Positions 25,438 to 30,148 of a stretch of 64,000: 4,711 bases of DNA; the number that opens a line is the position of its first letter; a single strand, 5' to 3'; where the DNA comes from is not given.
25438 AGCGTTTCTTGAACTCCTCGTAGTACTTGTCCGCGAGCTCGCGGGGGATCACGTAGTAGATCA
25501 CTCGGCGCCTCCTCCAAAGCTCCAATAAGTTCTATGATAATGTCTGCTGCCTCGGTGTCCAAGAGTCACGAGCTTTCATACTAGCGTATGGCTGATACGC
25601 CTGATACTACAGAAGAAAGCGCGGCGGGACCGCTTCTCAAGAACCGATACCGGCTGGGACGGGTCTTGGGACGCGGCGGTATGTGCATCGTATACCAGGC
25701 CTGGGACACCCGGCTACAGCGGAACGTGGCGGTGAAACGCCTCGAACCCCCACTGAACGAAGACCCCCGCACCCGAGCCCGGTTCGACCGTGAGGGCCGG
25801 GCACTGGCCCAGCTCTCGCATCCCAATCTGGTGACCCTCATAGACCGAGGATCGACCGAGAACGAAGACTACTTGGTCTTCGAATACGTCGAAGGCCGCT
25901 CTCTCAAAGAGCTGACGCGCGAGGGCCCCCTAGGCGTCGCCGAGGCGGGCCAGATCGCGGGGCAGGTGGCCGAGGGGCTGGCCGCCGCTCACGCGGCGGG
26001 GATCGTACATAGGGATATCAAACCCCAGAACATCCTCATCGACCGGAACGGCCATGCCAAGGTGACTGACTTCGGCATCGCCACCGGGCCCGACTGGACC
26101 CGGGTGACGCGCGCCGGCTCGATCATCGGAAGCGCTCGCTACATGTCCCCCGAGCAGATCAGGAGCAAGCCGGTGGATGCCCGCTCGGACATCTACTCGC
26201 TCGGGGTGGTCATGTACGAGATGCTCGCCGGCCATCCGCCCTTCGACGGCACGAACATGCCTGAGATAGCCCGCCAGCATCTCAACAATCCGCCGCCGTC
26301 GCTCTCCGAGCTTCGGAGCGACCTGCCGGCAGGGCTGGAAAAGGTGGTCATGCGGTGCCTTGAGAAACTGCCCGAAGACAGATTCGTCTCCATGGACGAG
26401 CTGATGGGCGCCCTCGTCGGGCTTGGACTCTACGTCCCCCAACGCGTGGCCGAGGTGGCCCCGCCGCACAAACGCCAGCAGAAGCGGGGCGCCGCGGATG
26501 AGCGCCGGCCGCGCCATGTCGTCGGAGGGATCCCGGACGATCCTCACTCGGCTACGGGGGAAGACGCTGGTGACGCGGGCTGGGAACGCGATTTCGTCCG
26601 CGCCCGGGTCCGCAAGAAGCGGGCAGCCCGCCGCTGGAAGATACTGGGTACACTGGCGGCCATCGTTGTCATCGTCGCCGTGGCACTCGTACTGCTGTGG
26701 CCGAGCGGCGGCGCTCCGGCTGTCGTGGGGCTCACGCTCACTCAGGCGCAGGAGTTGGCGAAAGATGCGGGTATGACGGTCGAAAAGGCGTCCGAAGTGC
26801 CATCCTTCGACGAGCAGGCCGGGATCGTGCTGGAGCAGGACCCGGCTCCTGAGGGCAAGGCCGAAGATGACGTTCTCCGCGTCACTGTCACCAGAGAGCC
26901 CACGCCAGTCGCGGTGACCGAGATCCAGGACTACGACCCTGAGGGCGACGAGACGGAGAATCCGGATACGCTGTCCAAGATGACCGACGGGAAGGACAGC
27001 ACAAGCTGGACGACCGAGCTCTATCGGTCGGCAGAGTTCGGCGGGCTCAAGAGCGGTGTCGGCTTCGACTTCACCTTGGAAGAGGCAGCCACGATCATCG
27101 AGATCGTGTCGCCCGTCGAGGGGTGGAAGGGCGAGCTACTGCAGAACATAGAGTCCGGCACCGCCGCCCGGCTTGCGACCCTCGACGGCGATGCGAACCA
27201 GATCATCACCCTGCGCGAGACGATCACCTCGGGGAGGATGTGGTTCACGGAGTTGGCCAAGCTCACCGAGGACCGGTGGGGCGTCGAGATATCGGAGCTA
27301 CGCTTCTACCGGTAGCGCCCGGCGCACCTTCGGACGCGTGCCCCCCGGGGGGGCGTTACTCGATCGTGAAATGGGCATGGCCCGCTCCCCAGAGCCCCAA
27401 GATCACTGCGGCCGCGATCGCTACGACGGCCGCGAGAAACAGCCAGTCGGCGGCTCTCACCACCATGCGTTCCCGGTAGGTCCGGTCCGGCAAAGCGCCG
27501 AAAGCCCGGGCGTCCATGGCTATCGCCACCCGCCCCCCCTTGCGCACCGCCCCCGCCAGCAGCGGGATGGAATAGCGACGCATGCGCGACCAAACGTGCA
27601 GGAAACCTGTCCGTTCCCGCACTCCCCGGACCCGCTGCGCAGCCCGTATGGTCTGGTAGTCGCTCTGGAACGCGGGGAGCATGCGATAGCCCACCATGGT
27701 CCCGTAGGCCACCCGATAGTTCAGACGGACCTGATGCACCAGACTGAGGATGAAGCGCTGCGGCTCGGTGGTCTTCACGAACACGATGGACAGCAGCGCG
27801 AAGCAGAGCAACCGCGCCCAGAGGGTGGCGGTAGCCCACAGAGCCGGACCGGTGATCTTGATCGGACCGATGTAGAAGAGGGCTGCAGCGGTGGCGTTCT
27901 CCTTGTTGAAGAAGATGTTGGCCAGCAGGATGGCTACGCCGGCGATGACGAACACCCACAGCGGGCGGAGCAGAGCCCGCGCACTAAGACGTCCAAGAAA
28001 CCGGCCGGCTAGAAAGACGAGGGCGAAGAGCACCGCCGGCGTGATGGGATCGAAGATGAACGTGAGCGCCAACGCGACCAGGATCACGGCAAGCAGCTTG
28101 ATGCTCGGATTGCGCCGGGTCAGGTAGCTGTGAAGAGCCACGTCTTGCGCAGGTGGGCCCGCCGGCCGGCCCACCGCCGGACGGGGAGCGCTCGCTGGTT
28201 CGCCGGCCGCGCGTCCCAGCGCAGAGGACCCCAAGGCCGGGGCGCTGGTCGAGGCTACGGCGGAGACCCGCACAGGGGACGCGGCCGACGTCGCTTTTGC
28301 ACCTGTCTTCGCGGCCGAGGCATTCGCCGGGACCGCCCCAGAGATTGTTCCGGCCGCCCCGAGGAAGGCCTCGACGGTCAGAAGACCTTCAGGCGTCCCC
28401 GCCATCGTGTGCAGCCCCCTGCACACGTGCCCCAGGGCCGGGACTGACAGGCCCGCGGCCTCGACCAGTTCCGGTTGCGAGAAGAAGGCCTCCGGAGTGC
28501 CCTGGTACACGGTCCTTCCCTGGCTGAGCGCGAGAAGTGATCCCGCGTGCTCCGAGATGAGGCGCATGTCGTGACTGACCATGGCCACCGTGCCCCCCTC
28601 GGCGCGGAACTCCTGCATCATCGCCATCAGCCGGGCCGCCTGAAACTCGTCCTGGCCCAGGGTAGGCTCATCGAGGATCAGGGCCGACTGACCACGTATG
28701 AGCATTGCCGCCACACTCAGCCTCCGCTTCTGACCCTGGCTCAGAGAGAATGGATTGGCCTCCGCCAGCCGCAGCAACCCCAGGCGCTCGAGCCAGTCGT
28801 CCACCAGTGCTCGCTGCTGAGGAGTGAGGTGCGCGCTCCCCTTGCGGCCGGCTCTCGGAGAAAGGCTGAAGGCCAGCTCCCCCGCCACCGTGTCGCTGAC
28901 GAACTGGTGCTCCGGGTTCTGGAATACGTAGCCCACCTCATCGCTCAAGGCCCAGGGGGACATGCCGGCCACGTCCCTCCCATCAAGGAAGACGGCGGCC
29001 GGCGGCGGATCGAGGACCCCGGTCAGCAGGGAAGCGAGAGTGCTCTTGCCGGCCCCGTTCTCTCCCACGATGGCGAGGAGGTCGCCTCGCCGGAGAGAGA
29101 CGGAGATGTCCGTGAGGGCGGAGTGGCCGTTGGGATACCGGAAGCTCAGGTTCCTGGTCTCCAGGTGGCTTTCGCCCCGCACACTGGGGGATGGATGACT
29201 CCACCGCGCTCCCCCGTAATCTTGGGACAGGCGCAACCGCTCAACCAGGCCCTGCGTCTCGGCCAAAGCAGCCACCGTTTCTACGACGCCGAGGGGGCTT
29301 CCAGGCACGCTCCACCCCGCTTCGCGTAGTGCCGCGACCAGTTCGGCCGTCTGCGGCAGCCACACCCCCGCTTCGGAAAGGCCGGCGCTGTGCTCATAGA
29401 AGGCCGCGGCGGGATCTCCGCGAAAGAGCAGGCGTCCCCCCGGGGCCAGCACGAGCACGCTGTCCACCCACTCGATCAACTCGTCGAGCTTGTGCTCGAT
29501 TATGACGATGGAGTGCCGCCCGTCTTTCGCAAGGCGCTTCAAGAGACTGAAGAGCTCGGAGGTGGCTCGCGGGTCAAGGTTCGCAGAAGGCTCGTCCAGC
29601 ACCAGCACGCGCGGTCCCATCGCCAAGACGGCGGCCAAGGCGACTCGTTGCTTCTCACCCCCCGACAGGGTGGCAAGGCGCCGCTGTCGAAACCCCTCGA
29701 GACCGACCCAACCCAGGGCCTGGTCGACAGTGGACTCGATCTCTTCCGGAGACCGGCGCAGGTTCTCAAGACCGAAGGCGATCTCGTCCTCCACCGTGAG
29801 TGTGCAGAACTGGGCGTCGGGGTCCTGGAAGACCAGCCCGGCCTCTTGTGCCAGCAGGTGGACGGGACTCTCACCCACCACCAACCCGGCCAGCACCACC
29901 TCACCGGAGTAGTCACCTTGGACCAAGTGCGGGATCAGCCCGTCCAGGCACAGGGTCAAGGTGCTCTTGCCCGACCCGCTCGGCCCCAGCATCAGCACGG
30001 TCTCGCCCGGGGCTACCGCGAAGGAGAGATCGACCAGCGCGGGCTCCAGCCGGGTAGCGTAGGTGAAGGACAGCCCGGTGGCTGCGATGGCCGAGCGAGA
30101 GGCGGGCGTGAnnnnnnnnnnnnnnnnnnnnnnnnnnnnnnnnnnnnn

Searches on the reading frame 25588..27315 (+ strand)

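Call 24: search_protein_families(library=pfam, proteins=[window:25588-27315:+], max_evalue=0.00001)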
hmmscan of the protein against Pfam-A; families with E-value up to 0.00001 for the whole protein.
window:25588-27315:+ (575 aa): 4 families
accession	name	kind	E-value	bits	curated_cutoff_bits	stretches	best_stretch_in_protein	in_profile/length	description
PF00069.31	Pkinase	-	3.5e-54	184.4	31.7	1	21-267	1-253/263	Protein kinase domain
PF07714.23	PK_Tyr_Ser-Thr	-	1e-36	127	23.1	1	23-266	3-249/258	Protein tyrosine and serine/threonine kinase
PF03793.24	PASTA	-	1.1e-07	32.1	23.2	1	377-434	4-62/64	PASTA domain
PF01636.29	APH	-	8.5e-06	26.1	23.2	0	36-137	14-110/239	Phosphotransferase enzyme family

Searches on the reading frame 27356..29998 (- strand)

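Call 70: search_protein_families(library=pfam, proteins=[window:27356-29998:-], max_evalue=0.000001)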
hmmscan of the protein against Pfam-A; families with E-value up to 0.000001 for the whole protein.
window:27356-29998:- (880 aa): 5 families
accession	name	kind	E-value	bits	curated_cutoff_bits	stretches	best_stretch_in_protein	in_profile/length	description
PF00005.33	ABC_tran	-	5.5e-53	179.7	25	2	295-446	1-136/137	ABC transporter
PF02361.21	CbiQ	-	1.5e-25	90.5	25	1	625-835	4-210/216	Cobalt transport protein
PF13304.12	AAA_21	-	1.5e-17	65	27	0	74-163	197-292/304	AAA domain, putative AbiEii toxin, Type IV TA system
PF02463.25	SMC_N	-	3.1e-08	33.8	40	0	110-165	136-195/220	RecF/RecN/SMC N terminal domain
PF13555.12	AAA_29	-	4.2e-07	30.1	27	0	302-333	19-50/61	P-loop containing region of AAA domain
